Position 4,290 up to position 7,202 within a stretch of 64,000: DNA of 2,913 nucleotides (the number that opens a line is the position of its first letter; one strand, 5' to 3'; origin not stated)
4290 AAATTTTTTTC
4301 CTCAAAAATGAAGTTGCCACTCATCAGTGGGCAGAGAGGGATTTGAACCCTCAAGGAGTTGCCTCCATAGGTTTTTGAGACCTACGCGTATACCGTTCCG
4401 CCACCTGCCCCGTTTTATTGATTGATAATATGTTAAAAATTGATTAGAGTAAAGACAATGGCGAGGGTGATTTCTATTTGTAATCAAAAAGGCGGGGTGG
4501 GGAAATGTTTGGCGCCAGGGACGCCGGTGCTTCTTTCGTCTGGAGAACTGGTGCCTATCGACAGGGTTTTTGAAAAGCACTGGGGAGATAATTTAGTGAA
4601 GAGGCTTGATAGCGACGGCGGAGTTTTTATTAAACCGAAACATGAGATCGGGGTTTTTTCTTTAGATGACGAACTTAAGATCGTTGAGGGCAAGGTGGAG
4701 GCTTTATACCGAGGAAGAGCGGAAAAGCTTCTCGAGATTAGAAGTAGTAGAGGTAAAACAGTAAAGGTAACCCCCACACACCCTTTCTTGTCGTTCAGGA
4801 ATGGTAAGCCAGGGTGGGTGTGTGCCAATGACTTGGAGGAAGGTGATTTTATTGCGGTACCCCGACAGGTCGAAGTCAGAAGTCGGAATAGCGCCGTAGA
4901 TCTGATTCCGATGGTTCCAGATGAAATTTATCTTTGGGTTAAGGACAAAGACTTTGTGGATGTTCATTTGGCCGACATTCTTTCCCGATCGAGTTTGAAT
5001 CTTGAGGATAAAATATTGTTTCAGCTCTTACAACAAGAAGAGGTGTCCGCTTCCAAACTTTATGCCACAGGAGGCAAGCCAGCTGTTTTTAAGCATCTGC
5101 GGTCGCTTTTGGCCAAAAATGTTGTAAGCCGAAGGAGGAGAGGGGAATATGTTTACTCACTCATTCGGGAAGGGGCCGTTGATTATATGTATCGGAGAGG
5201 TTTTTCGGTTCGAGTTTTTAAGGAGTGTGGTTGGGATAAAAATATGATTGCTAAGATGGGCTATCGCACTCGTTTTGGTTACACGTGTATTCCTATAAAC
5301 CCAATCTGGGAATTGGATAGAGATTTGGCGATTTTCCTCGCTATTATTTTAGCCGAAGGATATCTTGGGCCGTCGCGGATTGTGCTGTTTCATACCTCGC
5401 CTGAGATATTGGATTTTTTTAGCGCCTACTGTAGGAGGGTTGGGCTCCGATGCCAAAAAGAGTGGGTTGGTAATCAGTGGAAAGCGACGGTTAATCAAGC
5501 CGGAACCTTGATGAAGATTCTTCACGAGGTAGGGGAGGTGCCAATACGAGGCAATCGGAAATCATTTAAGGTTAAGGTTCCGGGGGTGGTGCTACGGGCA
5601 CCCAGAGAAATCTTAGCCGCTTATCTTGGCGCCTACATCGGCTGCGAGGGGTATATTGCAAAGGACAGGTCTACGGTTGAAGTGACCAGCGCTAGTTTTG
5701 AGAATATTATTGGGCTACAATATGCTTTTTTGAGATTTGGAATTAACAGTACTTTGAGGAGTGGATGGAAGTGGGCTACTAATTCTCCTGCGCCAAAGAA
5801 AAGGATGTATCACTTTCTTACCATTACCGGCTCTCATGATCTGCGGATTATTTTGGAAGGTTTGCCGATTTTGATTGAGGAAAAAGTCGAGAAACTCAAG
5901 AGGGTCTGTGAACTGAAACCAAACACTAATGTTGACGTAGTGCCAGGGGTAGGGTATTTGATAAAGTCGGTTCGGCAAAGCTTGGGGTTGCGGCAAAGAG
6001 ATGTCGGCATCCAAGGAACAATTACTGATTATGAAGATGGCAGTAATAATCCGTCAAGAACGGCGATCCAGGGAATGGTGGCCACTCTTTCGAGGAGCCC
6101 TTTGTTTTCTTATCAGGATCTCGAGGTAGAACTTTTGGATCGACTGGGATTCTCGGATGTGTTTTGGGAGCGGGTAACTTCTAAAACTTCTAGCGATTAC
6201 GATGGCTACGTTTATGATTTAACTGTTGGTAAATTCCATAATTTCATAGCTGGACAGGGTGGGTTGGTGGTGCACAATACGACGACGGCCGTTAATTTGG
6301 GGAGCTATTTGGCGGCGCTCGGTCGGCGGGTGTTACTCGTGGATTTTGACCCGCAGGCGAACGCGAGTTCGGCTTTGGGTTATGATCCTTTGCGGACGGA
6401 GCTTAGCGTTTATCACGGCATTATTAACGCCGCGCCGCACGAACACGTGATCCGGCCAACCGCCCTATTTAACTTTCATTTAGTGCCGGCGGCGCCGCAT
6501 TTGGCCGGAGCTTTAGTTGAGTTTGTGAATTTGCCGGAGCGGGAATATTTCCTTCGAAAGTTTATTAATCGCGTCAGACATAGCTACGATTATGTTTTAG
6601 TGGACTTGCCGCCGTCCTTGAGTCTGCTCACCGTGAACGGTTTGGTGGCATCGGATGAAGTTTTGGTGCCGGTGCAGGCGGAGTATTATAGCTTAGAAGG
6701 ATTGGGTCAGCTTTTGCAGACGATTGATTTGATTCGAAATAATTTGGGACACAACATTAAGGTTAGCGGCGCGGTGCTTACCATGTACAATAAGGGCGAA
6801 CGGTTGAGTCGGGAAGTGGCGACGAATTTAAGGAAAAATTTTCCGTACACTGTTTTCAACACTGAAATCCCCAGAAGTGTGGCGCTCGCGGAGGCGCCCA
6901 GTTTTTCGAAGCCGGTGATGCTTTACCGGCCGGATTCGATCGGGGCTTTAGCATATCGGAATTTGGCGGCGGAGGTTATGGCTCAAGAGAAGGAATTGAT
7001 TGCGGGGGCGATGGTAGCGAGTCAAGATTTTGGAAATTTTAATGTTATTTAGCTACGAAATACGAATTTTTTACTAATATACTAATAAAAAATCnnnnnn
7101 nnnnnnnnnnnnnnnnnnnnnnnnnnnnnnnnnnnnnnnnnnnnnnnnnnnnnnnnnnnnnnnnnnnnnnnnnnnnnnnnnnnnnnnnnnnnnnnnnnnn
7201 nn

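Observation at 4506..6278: Homing-endonuclease intein splitting the Walker A lysine-threonine of ParA/Soj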

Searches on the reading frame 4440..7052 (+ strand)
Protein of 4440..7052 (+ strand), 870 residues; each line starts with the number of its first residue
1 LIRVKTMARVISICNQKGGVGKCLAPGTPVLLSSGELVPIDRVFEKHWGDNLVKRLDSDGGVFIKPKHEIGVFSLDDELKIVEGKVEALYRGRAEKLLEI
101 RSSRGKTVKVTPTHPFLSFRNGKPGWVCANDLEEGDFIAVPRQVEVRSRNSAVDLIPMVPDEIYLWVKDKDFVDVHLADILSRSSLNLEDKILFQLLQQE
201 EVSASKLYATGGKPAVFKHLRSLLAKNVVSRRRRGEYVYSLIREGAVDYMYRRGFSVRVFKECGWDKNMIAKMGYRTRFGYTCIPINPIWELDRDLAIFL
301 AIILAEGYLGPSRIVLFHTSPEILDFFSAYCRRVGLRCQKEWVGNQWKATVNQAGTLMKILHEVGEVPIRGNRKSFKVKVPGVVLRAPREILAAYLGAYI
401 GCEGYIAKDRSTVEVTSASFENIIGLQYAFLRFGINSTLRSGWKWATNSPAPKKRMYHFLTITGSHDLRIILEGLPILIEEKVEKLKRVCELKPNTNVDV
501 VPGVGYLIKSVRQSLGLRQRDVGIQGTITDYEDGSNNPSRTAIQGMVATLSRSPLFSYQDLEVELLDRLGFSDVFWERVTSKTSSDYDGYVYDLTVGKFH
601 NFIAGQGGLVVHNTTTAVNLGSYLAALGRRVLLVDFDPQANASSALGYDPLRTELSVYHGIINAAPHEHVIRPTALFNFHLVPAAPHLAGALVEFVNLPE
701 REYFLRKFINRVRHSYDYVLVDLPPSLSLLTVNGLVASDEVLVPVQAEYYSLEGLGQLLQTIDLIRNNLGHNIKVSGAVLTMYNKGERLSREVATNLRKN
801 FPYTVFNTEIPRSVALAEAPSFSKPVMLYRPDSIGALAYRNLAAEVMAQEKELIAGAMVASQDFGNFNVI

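Call 3: search_protein_families(library=pfam, proteins=[window:4440-7052:+], max_evalue=0.01)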
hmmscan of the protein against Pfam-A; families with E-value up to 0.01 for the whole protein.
window:4440-7052:+ (870 aa): 7 families
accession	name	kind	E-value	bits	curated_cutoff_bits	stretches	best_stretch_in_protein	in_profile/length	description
PF13614.12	AAA_31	-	3.1e-51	174.2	27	1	611-774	13-176/177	AAA domain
PF14890.11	Intein_splicing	-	2.5e-24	86.3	35.8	1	67-613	18-155/155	Intein splicing domain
PF01656.29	CbiA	-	1e-19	71.1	25.4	1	614-826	13-125/125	CobQ/CobB/MinD/ParA nucleotide binding domain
PF14528.11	LAGLIDADG_3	-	2e-11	44.4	22.5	1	391-472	2-78/82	LAGLIDADG-like domain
PF06564.18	CBP_BcsQ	-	1.8e-08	34.7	21.3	1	613-844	15-231/234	Cellulose biosynthesis protein BcsQ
PF00142.24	Fer4_NifH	-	2.2e-05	24.5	25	0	604-645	6-45/271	4Fe-4S iron sulfur cluster binding proteins, NifH/frxC family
PF10609.15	ParA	-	0.0042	17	27.1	0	604-735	10-133/246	NUBPL iron-transfer P-loop NTPase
